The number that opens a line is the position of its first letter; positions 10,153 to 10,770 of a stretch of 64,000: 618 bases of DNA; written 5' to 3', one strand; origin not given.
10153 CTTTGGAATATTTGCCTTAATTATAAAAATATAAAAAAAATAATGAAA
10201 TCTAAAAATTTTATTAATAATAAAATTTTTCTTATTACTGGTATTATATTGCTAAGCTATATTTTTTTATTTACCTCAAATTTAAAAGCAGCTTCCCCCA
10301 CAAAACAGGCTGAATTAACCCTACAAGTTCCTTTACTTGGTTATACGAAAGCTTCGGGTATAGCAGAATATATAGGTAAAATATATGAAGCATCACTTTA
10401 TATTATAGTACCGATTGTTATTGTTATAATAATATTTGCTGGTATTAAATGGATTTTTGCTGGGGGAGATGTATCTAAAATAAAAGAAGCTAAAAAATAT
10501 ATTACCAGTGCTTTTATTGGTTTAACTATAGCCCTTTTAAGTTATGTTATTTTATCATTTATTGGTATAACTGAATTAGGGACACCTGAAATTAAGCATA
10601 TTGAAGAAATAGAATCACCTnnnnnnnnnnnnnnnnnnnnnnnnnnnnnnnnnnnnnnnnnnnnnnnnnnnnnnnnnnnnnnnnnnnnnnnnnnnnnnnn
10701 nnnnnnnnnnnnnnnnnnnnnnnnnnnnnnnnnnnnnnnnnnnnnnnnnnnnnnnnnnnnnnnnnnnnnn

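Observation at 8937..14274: Tandem array of pilin-module/peptidoglycan-hydrolase fusions: three paralogs share a VirB2/TrbC-like N-terminal module but carry NlpC/P60, 3D and M23 domains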

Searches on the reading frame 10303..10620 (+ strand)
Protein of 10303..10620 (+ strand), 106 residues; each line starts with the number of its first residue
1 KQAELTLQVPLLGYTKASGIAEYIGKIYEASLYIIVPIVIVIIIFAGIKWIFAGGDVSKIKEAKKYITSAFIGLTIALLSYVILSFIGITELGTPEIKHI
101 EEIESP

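Call 39: search_solved_structures(query=A2, max_evalue=10, show_alignments=3)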
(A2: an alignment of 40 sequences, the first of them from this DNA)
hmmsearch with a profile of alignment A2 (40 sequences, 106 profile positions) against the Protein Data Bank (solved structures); distinct sequences matched with E-value up to 10: 19.
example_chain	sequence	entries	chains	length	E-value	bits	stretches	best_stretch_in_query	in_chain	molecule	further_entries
6i38_A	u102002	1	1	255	0.00056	22.9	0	45-65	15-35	nv2Pizza6-AYW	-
6i39_A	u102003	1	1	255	0.0012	21.8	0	45-65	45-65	v31Pizza6-AYW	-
6i37_A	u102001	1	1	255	0.0013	21.7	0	45-65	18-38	nv1Pizza6-AYW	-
6i3b_A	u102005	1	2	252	0.0026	20.7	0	45-65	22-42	cPizza6-AYW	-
6f0q_A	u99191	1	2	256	0.003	20.6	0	45-65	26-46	Pizza6-AYW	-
6i3a_A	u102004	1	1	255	0.0044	20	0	45-65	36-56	v22Pizza6-AYW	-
9lp2_A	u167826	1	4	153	0.083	15.9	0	41-74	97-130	dAID23.4L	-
6m0r_M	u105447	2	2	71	0.24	14.4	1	31-78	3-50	V-type proton ATPase subunit e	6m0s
5vox_c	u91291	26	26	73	0.26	14.3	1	31-78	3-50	V-type proton ATPase subunit e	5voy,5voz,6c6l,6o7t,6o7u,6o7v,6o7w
6f0s_A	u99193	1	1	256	0.3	14.1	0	45-65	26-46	Pizza6-SYW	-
7zpw_A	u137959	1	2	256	0.68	13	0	45-65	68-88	Pizza6-TSK-TSH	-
7zpz_A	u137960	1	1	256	0.72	12.9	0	45-65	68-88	Pizza6-TSR-TSH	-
7zcj_A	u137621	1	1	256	0.78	12.8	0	45-65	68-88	Pizza6-TNH-TSH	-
7zq2_A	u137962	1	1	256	0.78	12.8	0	45-65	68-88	Pizza6-RSH-TSH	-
7zqg_A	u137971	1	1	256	0.86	12.6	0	45-65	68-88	Pizza6-KSH-TSH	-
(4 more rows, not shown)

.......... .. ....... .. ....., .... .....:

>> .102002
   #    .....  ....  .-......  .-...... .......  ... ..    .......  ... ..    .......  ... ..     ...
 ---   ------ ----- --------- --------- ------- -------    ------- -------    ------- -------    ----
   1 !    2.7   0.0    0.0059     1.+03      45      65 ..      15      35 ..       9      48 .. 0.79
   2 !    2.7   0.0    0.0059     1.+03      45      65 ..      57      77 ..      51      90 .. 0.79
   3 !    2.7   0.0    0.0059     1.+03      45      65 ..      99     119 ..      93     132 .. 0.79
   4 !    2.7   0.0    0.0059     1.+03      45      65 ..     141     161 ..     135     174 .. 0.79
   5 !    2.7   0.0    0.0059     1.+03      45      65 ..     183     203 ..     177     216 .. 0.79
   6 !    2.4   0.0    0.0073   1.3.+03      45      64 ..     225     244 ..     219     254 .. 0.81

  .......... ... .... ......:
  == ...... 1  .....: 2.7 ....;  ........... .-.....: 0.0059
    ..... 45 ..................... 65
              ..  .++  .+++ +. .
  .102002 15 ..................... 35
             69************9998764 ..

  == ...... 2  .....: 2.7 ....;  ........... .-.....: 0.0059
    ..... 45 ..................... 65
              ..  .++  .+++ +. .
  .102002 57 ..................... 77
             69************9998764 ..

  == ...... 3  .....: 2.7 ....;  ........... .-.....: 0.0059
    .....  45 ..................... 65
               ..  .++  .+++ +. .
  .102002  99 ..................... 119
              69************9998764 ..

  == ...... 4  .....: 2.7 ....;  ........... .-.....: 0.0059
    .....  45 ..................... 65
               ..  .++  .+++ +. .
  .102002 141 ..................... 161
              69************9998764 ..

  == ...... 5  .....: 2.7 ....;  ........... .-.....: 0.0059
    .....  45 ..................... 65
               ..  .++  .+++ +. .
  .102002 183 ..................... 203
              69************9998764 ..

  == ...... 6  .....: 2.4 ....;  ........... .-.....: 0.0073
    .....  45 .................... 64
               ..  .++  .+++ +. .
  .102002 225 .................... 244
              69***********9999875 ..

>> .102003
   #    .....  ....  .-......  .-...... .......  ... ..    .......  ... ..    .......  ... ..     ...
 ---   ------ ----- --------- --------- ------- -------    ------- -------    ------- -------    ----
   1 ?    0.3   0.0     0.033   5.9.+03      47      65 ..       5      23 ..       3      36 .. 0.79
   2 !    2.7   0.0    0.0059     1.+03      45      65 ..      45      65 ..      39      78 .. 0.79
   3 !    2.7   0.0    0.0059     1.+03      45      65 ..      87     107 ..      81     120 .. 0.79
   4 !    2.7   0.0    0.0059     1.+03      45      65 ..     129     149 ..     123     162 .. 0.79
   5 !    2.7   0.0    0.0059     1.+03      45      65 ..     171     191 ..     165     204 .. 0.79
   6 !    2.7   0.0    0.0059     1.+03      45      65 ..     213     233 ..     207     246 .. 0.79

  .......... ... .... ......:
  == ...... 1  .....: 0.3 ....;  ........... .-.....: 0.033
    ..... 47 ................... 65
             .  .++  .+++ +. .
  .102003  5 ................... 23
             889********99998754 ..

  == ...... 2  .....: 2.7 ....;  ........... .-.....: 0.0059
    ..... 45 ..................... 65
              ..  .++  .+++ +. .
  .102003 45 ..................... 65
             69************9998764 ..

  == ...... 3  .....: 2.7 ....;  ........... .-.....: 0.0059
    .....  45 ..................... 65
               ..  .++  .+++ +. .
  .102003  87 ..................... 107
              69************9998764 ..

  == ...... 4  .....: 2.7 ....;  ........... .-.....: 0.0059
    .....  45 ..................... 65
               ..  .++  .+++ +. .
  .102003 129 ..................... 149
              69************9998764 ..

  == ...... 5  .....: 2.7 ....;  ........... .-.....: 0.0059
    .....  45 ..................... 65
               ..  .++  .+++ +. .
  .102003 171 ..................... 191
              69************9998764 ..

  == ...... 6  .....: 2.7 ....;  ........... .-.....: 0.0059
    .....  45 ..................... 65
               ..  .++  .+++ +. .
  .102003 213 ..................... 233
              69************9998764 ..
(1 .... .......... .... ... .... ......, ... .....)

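Call 50: predict_structure(alignment_id=A3)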
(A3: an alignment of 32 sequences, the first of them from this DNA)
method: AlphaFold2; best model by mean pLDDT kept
length: 106 residues; sequences in the alignment: 32
mean_pLDDT: 77.0   pTM: 0.56
mean pLDDT of the five models: 77.0, 76.0, 72.5, 71.2, 70.3
residues with pLDDT >= 90: 37; 70-90: 29; 50-70: 38; < 50: 2
segments of 3 or more residues with pLDDT < 50: none
pLDDT, mean of each block of 10 residues (from residue 1): 55 62 76 90 93 90 93 91 71 57 63
secondary structure, 60 per line:
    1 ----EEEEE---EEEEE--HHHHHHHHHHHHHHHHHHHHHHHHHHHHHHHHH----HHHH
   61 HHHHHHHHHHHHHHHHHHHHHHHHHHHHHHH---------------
elements in order: E5-9 E13-17 H20-52 H57-91

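Call 52: search_protein_representatives(alignment_id=A3)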
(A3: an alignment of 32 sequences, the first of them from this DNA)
Query: 32 sequences, 106 profile positions. Proteins with E-value up to 0.001 (for the whole library): 43939; up to 1e-10: 3026; up to 1e-30: 74. The best 150 are listed.
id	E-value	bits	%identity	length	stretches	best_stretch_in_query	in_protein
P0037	3.2e-50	184.5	-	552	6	10-87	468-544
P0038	3.1e-48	178.1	-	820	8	14-87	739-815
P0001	3.1e-41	155.6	-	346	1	2-105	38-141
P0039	1.2e-40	153.7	-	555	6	29-87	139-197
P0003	1.6e-40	153.4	-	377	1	2-105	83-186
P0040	2.4e-40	152.8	-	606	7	19-83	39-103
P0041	5.2e-40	151.7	-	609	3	2-92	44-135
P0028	7.8e-40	151.1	-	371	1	2-104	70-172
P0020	8.5e-40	151.0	-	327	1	2-104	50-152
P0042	1.3e-39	150.4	-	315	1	2-103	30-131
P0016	1.7e-39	150.0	-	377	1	2-104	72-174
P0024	2.7e-39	149.4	-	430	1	2-104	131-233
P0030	4.7e-39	148.6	-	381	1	2-104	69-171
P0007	8.9e-39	147.7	-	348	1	2-104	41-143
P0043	2.1e-38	146.5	-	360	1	3-104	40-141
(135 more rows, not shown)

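Call 65: find_related_loci(query=A6, collection=genome_contigs, flank=10000)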
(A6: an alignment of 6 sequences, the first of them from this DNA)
Query A6 (106 aa) in genome_contigs; peptide patterns used: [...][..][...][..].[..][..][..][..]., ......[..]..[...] (x = any residue, [..] = any of these).
115 stretches matched a pattern; 6 encode a relative of the query (tblastn E <= 1e-3); 6 distinct loci.
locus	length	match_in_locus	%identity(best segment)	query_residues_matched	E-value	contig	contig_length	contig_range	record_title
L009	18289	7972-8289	94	1-106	3e-54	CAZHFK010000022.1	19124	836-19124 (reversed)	MAG TPA_asm: uncultured Gammaproteobacteria bacterium isolate SRP141376_co1_395 genome assembly, contig: NODE_6036_lengt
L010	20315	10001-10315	63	2-106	3e-41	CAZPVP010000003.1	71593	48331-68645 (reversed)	MAG TPA_asm: uncultured Gammaproteobacteria bacterium isolate SRP141376_co1_289 genome assembly, contig: NODE_966_length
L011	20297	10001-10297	62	5-103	2e-34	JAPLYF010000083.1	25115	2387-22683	MAG: Candidatus Parcubacteria bacterium isolate LacPavin_0920_SED4_MAG_37_11 LacPavin_0920_SED4_scaffold_867314, whole g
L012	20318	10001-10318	56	1-106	9e-34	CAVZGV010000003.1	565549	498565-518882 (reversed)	MAG: Candidatus Falkowbacteria bacterium isolate MFD04716.bin.1.162 genome assembly, contig: contig_23783, whole genome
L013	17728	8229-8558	58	4-104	4e-31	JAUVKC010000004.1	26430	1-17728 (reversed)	MAG: Candidatus Buchananbacteria bacterium isolate CSMAG_470 CSMAG_470_k127_4531887_length_26430_cov_14.0013, whole geno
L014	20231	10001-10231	38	20-94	2e-9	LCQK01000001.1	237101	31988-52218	MAG: Candidatus Jorgensenbacteria bacterium GW2011_GWB1_50_10 UY55_C0001, whole genome shotgun sequence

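Call 69: search_protein_families(library=pfam, proteins=[L014:1406-2959:+, L014:2962-5070:+, L014:5076-5906:+, L014:7025-8821:+, L014:9194-9901:+, L014:9908-10816:+, L014:10818-11915:+, L014:13564-14934:+, L014:15093-16205:+, L014:16202-18736:-], max_evalue=0.001)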
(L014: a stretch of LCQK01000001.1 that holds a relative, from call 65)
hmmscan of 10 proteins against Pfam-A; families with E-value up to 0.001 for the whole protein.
L014:1406-2959:+ (517 aa): 0 families

L014:2962-5070:+ (702 aa): 0 families

L014:5076-5906:+ (276 aa): 0 families

L014:7025-8821:+ (598 aa): 3 families
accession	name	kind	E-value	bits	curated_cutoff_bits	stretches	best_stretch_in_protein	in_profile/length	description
PF19044.6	P-loop_TraG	-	3.8e-28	98.7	25.8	1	248-553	26-343/413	TraG P-loop domain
PF12846.13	AAA_10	-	3.8e-09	36.5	27.5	1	250-516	20-293/362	AAA-like domain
PF01935.23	DUF87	-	4.6e-08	33.9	23.2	1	256-328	28-84/220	Helicase HerA, central domain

L014:9194-9901:+ (235 aa): 0 families

L014:9908-10816:+ (302 aa): 1 family
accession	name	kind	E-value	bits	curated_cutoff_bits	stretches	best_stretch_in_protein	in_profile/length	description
PF18895.5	T4SS_pilin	-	4.5e-06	27.1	26.6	1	30-95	3-67/71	Type IV secretion system pilin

L014:10818-11915:+ (365 aa): 0 families

L014:13564-14934:+ (456 aa): 8 families
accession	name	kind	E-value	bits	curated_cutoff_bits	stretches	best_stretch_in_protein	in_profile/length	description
PF00308.24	Bac_DnaA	-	2.7e-66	223.2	23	1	118-279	1-162/162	Bacterial DnaA ATPAse domain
PF08299.17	Bac_DnaA_C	-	9.1e-27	93.3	31.5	1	364-430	3-69/69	Bacterial dnaA protein helix-turn-helix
PF11638.13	DnaA_N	-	2.7e-12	46.6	24.6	1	5-67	2-63/65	DnaA N-terminal domain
PF01695.23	IstB_IS21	-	2.9e-07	30.7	24.1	1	150-253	92-192/238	IstB-like ATP binding protein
PF00004.35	AAA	-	0.00019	22.3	21.2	1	155-272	2-123/131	ATPase family associated with various cellular activities (AAA)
PF13401.12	AAA_22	-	0.00053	20.7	27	0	153-188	7-40/130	AAA domain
PF01637.24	ATPase_2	-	0.00083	19.7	33.2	1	139-264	7-125/225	ATPase domain predominantly from Archaea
PF13173.12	AAA_14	-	0.00089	19.7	27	0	152-271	3-114/129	AAA domain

L014:15093-16205:+ (370 aa): 3 families
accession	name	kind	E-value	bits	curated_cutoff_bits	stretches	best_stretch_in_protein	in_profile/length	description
PF02767.21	DNA_pol3_beta_2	-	1.2e-26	93.7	27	1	131-246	4-116/116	DNA polymerase III beta subunit, central domain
PF00712.24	DNA_pol3_beta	-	1.6e-26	93.2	24.4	1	1-118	1-120/120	DNA polymerase III beta subunit, N-terminal domain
PF02768.20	DNA_pol3_beta_3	-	3e-22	79.1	27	1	249-368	2-120/121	DNA polymerase III beta subunit, C-terminal domain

L014:16202-18736:- (844 aa): 2 families
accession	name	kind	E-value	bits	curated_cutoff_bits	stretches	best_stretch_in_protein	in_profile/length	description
PF00912.28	Transgly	-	2.4e-63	213.2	27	1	71-244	5-177/178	Transglycosylase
PF00905.27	Transpeptidase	-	2.7e-16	60.1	22.1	1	335-632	2-289/299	Penicillin binding protein transpeptidase domain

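Call 71: find_homologous_proteins(query=L014:7025-8821:+, max_evalue=1e-10)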
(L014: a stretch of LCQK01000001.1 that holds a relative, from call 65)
Query L014:7025-8821:+ (598 aa): 8000 proteins with E <= 1e-10 among 8000 candidates; the best 120 are listed.
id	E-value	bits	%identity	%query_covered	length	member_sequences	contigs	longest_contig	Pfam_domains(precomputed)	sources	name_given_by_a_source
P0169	0.0e+0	1293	100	98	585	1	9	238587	PF19044.7,PF01935.24,PF12846.14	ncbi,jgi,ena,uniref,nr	ncbi:MAG: Type IV secretory pathway VirB4 component-like protein [Candidatus Jorgensenbacteria bacte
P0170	0.0e+0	1225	93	97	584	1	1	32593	PF19044.7,PF01935.24,PF12846.14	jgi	-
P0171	0.0e+0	1201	92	97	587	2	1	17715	PF19044.7,PF01935.24,PF12846.14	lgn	-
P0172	0.0e+0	1175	88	98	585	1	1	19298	PF19044.7,PF01935.24,PF12846.14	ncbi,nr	ncbi:MAG: ATP-binding protein [Candidatus Brennerbacteria bacterium]|nr:ATP-binding protein [Candida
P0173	0.0e+0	1164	86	97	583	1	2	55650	PF19044.7,PF01935.24,PF12846.14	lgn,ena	-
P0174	0.0e+0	1161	86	97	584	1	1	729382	PF19044.7,PF01935.24,PF12846.14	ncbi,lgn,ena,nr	ncbi:MAG: ATP-binding protein [Patescibacteria group bacterium]|nr:ATP-binding protein [Patescibacte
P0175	0.0e+0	1159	87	97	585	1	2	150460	PF19044.7,PF01935.24,PF12846.14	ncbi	-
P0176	0.0e+0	1155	86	97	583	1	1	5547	PF19044.7,PF01935.24,PF12846.14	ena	-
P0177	0.0e+0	1150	86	97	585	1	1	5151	PF19044.7,PF01935.24,PF12846.14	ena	-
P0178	0.0e+0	1149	85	97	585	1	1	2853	PF19044.7,PF01935.24,PF12846.14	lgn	-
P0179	0.0e+0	1149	85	97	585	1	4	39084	PF19044.7,PF01935.24,PF12846.14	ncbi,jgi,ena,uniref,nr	ncbi:conjugal transfer protein TraC [Candidatus Jorgensenbacteria bacterium GWA1_49_17]|uniref:Conju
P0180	0.0e+0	1145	85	97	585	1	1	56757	PF19044.7,PF01935.24,PF12846.14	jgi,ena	-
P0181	0.0e+0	1145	85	97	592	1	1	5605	PF19044.7,PF01935.24,PF12846.14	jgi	jgi:type IV secretory pathway VirB4 component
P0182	0.0e+0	1144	85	97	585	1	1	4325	PF19044.7,PF01935.24,PF12846.14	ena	-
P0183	0.0e+0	1144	85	97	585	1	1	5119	PF19044.7,PF01935.24,PF12846.14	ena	-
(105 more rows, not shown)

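Call 99: search_dna_similar(query=window:10303-10620:+, collection=plasmids, mode=protein, max_evalue=0.1, max_rows=15)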
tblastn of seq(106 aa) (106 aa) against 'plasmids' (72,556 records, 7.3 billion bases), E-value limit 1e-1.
No match.
